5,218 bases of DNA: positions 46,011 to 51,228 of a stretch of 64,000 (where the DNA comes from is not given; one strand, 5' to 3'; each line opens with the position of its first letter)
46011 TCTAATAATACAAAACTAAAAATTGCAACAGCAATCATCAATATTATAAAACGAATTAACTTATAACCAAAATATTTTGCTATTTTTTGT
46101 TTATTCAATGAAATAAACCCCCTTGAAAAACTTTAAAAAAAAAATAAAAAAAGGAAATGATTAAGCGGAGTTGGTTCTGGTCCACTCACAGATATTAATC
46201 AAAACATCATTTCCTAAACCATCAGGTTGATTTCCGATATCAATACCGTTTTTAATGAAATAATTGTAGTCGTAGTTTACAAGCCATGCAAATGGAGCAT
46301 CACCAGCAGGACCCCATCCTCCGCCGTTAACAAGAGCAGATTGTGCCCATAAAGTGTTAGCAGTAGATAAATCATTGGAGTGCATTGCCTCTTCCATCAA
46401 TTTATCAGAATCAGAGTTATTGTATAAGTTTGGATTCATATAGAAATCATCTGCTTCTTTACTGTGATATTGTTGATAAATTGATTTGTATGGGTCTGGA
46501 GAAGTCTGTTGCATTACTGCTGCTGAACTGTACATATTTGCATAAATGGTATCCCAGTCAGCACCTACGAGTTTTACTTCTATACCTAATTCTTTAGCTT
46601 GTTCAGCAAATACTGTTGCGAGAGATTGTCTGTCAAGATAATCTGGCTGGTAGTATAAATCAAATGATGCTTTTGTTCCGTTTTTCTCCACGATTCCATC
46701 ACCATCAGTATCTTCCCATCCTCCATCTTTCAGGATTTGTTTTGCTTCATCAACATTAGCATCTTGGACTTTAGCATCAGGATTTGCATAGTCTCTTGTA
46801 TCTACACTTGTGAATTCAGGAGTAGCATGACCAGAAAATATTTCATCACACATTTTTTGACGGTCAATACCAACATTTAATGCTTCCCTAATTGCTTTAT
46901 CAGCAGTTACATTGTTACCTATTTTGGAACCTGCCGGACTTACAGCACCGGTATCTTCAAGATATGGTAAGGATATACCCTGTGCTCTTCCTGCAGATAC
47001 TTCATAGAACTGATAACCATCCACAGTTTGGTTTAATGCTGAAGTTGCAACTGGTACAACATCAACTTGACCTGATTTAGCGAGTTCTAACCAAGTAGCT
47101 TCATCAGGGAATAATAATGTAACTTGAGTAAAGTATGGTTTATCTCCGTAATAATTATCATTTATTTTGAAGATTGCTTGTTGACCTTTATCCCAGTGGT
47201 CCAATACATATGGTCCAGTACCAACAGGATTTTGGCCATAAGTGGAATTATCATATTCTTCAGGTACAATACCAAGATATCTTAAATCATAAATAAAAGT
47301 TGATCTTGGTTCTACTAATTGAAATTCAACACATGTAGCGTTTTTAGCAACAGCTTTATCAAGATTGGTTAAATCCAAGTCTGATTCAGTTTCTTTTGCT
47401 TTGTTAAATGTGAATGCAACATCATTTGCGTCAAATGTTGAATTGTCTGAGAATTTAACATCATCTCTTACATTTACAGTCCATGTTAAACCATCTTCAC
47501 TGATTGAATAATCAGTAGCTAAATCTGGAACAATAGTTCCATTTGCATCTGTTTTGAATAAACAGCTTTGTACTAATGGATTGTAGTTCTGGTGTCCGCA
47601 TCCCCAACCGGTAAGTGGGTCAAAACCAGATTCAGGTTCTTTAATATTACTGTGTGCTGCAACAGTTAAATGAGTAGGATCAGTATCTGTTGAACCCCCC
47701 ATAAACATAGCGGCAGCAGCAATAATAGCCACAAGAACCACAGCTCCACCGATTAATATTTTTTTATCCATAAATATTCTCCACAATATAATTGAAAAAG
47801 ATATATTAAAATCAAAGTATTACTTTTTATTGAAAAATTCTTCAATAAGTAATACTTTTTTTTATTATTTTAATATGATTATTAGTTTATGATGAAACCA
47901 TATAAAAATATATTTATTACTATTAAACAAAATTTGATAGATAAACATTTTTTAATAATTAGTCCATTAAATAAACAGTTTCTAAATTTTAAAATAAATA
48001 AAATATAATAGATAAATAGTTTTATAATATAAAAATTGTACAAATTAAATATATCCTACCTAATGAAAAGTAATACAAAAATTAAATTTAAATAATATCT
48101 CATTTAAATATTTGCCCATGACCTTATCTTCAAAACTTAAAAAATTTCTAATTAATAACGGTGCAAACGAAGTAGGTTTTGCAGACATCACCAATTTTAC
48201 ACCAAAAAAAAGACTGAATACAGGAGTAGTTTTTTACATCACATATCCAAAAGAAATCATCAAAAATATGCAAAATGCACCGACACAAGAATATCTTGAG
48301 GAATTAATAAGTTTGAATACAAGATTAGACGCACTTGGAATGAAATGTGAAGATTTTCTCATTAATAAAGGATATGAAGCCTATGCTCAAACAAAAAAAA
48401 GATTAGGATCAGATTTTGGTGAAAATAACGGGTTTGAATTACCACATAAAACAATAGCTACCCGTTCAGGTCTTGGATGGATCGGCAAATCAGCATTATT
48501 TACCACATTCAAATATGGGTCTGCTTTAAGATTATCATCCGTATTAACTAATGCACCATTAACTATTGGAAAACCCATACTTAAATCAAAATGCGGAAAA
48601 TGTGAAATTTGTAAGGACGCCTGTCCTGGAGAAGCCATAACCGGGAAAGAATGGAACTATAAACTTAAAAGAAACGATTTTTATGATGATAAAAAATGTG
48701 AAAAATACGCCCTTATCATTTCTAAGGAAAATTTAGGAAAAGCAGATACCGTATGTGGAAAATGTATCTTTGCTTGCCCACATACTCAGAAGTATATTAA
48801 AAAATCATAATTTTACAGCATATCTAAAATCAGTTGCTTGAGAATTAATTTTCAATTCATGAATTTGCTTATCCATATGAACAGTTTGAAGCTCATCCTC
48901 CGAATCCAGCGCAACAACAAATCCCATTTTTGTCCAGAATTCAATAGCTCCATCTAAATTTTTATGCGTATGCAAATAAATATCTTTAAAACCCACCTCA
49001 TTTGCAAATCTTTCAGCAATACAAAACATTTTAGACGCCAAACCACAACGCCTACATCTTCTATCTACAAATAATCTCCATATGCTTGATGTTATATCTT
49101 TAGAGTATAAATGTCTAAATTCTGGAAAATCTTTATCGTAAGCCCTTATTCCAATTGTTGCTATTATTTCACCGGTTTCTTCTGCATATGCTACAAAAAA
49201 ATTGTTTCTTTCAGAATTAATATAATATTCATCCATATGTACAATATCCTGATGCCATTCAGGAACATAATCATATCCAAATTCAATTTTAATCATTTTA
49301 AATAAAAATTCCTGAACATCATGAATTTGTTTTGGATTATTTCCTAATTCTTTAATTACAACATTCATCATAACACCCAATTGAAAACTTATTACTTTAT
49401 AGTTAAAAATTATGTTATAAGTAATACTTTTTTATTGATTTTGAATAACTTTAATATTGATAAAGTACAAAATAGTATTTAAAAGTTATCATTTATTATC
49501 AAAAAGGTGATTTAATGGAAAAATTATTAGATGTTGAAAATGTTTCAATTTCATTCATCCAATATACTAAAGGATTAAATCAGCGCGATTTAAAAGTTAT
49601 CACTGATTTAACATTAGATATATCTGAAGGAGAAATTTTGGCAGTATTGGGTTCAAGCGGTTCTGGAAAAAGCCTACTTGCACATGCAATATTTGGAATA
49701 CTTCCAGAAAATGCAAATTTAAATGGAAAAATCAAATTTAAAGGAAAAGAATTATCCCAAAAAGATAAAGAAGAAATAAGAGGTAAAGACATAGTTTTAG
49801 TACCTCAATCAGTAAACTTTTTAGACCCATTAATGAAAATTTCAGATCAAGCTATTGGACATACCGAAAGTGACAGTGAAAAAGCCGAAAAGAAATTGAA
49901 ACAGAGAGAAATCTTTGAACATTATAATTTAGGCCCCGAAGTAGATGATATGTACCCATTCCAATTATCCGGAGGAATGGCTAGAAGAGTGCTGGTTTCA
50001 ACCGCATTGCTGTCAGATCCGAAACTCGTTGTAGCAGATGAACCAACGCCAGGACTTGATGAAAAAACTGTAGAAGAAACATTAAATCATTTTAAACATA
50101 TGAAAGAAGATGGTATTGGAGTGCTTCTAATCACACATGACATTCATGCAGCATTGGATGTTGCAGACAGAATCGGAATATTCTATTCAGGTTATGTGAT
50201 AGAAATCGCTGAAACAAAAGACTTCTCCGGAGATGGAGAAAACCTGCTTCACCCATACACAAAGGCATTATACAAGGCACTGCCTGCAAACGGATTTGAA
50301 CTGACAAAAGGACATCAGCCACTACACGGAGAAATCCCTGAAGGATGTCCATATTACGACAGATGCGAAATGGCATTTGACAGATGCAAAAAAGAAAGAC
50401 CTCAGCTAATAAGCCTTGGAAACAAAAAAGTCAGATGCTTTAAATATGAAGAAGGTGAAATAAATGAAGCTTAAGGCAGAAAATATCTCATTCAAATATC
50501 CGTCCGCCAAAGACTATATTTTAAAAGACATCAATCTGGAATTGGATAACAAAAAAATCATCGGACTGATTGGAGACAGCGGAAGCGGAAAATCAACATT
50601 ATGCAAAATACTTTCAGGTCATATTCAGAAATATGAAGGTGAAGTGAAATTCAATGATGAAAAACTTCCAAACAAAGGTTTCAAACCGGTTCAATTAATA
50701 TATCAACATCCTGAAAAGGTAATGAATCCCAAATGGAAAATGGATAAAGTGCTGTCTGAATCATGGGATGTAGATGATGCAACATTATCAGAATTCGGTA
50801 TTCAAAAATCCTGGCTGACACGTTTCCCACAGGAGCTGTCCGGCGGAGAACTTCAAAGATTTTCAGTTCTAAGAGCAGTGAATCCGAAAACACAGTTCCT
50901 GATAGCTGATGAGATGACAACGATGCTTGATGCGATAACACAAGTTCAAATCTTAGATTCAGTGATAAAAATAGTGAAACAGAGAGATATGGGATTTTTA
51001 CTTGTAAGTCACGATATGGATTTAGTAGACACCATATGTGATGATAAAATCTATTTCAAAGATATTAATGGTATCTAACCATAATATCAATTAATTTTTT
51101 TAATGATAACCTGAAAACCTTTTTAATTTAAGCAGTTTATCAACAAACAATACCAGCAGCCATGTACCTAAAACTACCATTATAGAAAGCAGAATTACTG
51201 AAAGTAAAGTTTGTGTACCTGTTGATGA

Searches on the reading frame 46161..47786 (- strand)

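Call 38: search_protein_families(library=pfam, proteins=[window:46161-47786:-], max_evalue=0.0001)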
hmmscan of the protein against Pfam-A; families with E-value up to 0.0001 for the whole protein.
window:46161-47786:- (541 aa): 1 family
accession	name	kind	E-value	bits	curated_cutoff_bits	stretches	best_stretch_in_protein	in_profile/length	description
PF00496.27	SBP_bac_5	-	5.4e-67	226.9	32.4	1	84-445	1-366/368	Bacterial extracellular solute-binding proteins, family 5 Middle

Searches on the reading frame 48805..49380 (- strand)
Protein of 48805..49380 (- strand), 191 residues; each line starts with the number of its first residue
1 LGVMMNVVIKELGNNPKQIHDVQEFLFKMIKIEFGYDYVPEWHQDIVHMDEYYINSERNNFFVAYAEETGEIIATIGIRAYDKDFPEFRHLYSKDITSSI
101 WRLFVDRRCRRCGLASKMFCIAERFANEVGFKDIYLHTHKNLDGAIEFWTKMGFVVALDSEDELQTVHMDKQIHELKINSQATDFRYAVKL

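Call 38: search_protein_families(library=pfam, proteins=[window:48805-49380:-], max_evalue=0.0001)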
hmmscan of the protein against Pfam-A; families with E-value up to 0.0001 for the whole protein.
window:48805-49380:- (191 aa): 3 families
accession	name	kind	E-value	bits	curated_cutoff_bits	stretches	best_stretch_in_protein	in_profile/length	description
PF00583.31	Acetyltransf_1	-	1.3e-15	58.1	20.7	1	41-154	15-116/116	Acetyltransferase (GNAT) family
PF13508.13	Acetyltransf_7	-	3e-09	37.6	27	1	58-155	2-83/84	Acetyltransferase (GNAT) domain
PF13673.13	Acetyltransf_10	-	3.3e-07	30.8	23.6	1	39-162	10-114/128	Acetyltransferase (GNAT) domain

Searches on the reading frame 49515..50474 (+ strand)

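Call 38: search_protein_families(library=pfam, proteins=[window:49515-50474:+], max_evalue=0.0001)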
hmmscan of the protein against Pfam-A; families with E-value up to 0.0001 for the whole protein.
window:49515-50474:+ (319 aa): 2 families
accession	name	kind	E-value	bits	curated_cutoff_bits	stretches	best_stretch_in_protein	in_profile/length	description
PF00005.33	ABC_tran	-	4.8e-25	89.2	25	1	30-178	2-136/137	ABC transporter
PF08352.17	oligo_HPY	-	4.7e-14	53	27.1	1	229-291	1-65/65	Oligopeptide/dipeptide transporter, C-terminal region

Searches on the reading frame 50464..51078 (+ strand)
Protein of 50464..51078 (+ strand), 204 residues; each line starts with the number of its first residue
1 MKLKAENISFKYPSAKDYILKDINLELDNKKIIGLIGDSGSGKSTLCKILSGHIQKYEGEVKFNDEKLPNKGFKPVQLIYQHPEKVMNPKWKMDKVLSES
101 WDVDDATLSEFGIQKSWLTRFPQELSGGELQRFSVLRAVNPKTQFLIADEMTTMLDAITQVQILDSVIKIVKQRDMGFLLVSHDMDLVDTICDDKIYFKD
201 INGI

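Call 38: search_protein_families(library=pfam, proteins=[window:50464-51078:+], max_evalue=0.0001)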
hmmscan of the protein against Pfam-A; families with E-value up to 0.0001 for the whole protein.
window:50464-51078:+ (204 aa): 1 family
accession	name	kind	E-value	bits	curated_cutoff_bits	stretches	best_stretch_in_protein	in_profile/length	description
PF00005.33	ABC_tran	-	1.2e-22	81.5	25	1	20-152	1-136/137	ABC transporter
